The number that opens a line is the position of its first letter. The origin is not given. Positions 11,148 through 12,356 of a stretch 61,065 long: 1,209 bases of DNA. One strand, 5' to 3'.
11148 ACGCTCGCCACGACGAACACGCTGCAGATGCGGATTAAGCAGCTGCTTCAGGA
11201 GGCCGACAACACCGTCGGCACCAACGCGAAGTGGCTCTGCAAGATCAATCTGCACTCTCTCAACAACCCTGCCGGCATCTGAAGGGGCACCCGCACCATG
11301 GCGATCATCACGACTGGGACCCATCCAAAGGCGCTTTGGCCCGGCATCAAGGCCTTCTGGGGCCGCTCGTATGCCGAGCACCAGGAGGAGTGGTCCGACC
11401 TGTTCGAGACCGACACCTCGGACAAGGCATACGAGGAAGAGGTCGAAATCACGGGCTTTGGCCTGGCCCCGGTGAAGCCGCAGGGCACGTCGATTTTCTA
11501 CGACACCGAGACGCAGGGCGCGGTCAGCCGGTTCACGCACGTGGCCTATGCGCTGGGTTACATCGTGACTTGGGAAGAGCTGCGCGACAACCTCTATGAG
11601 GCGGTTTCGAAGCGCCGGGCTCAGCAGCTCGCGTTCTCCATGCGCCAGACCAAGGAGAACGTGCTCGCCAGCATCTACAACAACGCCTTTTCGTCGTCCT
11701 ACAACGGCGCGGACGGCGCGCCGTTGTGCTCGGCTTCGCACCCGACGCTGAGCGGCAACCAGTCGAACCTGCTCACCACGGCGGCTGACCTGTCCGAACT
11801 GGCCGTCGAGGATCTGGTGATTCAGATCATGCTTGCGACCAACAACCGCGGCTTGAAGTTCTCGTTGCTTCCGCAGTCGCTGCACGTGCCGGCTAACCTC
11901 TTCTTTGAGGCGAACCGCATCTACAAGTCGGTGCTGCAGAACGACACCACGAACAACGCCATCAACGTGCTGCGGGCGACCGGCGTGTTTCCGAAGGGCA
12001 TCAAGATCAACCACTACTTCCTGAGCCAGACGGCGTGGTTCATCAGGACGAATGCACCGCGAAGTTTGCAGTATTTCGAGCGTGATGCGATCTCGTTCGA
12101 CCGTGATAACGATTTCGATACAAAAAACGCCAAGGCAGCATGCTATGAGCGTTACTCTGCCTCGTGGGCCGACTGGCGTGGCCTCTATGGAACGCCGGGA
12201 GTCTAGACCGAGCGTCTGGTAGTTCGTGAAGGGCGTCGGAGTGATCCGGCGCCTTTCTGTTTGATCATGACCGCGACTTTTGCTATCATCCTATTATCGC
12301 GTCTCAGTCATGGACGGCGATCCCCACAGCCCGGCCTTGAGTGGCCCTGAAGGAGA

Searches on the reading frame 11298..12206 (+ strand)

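Call 28: search_protein_families(library=phrogs, proteins=[window:11298-12206:+], max_evalue=0.01)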
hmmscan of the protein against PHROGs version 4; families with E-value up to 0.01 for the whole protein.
window:11298-12206:+ (302 aa): 2 families
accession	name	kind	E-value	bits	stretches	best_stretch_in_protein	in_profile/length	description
phrog_4523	-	head and packaging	1.2e-07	31.8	1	108-301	459-643/644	major head and protease protein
phrog_371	-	head and packaging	8.1e-07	29.6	1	9-298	8-230/303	major head protein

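Call 48: search_protein_families(library=pfam, proteins=[window:11298-12206:+], max_evalue=0.1)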
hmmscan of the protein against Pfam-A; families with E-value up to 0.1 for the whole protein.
window:11298-12206:+ (302 aa): 1 family
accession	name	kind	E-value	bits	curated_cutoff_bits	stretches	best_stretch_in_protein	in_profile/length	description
PF25209.1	Phage_capsid_4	-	3.2e-08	34.6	27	1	31-297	27-260/262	Phage capsid protein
